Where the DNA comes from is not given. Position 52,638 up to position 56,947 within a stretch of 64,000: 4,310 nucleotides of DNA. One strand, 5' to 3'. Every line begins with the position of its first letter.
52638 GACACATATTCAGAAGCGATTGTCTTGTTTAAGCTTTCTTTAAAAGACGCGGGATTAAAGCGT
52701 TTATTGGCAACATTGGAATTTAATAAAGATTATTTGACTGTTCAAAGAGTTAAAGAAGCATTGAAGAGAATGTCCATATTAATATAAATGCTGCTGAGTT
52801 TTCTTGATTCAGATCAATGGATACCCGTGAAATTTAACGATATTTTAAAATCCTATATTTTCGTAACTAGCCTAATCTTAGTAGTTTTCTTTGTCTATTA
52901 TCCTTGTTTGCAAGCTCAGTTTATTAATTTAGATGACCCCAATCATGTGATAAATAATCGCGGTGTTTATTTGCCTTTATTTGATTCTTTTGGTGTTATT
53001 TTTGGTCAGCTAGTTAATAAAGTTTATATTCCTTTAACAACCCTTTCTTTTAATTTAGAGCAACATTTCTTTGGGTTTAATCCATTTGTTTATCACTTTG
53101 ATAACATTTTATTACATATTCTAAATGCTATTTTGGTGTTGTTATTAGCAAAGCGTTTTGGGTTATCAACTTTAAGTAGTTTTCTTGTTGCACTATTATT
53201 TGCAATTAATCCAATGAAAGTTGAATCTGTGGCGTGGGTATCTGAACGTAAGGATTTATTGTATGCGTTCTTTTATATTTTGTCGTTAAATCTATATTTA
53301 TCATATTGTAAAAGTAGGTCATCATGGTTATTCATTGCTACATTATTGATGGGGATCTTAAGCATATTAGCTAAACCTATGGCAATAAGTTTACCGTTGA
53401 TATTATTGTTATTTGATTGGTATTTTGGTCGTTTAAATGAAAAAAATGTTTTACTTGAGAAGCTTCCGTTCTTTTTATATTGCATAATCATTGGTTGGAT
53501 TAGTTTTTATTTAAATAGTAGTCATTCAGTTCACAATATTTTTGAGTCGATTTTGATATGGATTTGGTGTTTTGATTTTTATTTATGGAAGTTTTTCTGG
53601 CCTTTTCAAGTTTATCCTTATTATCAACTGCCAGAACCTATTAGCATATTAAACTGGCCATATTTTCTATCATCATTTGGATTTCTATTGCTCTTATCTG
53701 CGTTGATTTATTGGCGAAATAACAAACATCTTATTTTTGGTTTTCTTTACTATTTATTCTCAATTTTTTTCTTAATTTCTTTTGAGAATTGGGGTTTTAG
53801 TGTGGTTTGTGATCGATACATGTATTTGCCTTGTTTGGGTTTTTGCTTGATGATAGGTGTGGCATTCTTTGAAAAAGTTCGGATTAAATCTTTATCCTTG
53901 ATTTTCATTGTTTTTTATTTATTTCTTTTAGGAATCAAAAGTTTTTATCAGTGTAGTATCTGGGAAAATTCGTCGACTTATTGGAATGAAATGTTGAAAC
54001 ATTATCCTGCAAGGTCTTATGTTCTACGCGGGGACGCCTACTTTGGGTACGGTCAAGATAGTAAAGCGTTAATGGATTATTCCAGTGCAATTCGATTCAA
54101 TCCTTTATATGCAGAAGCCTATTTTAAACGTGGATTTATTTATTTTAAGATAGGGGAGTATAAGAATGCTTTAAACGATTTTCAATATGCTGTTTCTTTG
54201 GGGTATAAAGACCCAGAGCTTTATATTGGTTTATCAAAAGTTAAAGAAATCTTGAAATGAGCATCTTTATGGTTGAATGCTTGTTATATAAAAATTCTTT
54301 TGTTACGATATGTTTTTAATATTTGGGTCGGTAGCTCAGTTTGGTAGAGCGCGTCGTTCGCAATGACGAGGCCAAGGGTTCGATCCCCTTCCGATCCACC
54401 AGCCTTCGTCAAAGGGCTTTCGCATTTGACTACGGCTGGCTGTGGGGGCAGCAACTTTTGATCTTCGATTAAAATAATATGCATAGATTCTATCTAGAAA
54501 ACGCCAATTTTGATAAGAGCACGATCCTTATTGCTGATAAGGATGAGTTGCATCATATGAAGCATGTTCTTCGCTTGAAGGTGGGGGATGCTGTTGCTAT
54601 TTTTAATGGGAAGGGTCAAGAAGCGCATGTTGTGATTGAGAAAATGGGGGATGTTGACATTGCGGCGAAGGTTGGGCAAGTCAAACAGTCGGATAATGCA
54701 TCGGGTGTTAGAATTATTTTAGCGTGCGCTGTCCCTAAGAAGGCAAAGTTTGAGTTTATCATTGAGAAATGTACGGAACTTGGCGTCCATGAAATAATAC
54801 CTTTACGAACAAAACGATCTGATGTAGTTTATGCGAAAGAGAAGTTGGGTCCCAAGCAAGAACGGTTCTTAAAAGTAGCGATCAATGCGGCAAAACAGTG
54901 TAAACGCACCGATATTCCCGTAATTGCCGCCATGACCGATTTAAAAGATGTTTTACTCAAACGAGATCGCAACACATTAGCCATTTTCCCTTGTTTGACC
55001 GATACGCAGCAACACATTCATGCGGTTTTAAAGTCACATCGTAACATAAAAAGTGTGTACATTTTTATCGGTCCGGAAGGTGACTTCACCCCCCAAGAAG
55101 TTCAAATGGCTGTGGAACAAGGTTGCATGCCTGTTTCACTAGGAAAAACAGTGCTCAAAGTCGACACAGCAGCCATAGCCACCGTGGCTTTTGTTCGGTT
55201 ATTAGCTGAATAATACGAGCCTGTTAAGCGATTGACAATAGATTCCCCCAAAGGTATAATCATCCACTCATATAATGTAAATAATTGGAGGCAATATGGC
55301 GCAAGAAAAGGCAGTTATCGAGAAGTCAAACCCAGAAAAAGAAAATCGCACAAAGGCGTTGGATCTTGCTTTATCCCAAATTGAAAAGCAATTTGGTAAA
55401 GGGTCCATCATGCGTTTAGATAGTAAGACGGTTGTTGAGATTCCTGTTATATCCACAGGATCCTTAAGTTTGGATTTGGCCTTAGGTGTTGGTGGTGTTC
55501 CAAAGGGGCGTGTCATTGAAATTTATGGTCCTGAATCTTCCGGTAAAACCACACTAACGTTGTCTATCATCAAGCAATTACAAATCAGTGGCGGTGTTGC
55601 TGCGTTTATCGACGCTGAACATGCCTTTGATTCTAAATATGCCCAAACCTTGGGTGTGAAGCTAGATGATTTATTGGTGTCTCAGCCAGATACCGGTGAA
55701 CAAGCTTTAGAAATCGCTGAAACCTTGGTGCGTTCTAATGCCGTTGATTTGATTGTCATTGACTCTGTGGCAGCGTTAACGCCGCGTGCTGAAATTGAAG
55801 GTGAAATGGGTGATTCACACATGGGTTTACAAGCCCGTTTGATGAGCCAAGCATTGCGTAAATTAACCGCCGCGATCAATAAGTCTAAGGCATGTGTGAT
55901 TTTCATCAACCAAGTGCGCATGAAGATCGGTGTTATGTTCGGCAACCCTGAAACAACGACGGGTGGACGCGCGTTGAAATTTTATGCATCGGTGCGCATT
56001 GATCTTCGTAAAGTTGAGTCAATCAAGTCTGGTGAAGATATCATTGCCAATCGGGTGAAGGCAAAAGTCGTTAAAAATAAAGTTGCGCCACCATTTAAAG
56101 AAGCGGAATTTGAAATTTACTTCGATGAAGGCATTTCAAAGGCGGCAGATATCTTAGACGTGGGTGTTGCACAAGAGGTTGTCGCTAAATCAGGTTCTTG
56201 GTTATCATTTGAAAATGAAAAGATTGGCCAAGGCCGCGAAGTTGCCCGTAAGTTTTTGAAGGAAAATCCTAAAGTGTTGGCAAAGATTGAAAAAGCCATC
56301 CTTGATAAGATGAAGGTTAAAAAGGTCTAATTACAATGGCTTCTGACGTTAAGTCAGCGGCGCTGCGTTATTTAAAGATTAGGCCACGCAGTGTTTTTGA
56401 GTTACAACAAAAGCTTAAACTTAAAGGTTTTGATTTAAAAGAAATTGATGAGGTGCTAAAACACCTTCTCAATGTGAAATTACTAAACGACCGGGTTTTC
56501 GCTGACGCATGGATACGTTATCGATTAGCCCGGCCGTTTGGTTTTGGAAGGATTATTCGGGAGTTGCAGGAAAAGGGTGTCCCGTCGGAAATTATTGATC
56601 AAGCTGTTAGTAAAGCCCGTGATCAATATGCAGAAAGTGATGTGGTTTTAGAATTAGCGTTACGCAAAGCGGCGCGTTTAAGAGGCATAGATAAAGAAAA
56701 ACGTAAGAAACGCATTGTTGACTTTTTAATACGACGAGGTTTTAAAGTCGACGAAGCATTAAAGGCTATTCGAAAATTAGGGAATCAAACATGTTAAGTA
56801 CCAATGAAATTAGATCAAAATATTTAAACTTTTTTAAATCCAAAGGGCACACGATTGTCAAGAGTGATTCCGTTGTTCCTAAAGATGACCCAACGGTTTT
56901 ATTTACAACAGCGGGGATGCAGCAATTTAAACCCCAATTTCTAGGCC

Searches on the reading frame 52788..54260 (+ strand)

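Call 31: search_protein_families(library=pfam, proteins=[window:52788-54260:+], max_evalue=0.00001)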
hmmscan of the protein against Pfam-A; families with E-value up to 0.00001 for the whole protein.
window:52788-54260:+ (490 aa): 3 families
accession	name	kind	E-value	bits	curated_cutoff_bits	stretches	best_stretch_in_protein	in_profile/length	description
PF13414.12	TPR_11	-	3.7e-10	39.8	26.8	1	415-456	1-42/42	TPR repeat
PF00515.34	TPR_1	-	4.5e-10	39.3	27.8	0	442-471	1-30/34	Tetratricopeptide repeat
PF07719.23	TPR_2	-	3e-08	33.6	27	0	442-471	1-30/34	Tetratricopeptide repeat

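Call 79: search_protein_families(library=ncbifam, proteins=[window:52788-54260:+], max_evalue=0.01)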
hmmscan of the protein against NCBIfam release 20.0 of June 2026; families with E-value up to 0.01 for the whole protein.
window:52788-54260:+ (490 aa): 8 families
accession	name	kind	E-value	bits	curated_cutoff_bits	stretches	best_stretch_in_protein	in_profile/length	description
TIGR02521.1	type_IV_pilW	equivalog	7e-06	25.8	154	1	407-477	30-100/234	type IV pilus biogenesis/stability protein PilW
TIGR00990.1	3a0801s09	subfamily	2.8e-05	23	757.25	1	402-481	325-404/615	mitochondrial import receptor subunit TOM70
TIGR02917.1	PEP_TPR_lipo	equivalog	6e-05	21.1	312.2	1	410-485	24-99/899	XrtA/PEP-CTERM system TPR-repeat protein PrsT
NF047371.1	FlcA_CTERM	equivalog_domain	0.00025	19.6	300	1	417-482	448-513/646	periplasmic flagellar collar protein FlcA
NF040959.1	MamA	equivalog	0.0028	17.1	200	1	415-486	78-149/204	magnetosome protein MamA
TIGR02552.1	LcrH_SycD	equivalog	0.0035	17.1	104.8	1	423-477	67-121/136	SycD/LcrH family type III secretion system chaperone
NF047507.1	TPR_BatC_Lepto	exception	0.0056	16.2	175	0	423-470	73-124/214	TPR repeat-containing protein BatC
NF033762.1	social_mot_Tgl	equivalog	0.0077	15.6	225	0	399-465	127-193/252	social motility TPR repeat lipoprotein Tgl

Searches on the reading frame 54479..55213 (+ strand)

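Call 31: search_protein_families(library=pfam, proteins=[window:54479-55213:+], max_evalue=0.00001)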
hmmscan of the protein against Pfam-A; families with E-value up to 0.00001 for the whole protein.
window:54479-55213:+ (244 aa): 2 families
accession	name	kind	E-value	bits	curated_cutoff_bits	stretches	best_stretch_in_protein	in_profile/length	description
PF04452.19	Methyltrans_RNA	-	3.7e-45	153.9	23.9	1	77-239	5-164/165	RNA methyltransferase domain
PF20260.4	PUA_4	-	8.9e-13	48.6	23.9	1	20-57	2-39/48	RNA methyltransferase PUA domain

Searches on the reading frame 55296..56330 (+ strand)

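Call 31: search_protein_families(library=pfam, proteins=[window:55296-56330:+], max_evalue=0.00001)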
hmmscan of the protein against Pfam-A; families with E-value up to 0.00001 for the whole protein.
window:55296-56330:+ (344 aa): 4 families
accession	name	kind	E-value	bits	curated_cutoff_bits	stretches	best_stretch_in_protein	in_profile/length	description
PF00154.27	RecA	-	6.7e-138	458.9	27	1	20-281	1-262/262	recA bacterial DNA recombination protein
PF21096.2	RecA_C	-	4.1e-21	75.3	27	1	285-340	2-57/57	RecA C-terminal domain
PF08423.17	Rad51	-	8.7e-13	48.5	22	1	50-241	6-213/244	Rad51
PF01637.24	ATPase_2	-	5.2e-07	30.1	33.2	1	72-211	21-123/225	ATPase domain predominantly from Archaea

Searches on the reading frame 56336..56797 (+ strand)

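Call 31: search_protein_families(library=pfam, proteins=[window:56336-56797:+], max_evalue=0.00001)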
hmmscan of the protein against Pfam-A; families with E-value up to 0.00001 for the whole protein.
window:56336-56797:+ (153 aa): 3 families
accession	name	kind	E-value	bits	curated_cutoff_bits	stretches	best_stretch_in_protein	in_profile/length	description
PF21982.2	RecX_HTH1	-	5.9e-16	58.6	26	1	6-44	2-40/40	RecX, first three-helix domain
PF02631.22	RecX_HTH2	-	7.6e-14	52.1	26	1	51-90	1-41/42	RecX, second three-helix domain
PF21981.2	RecX_HTH3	-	1.5e-08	35.1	26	1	102-144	5-47/48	RecX, third three-helix domain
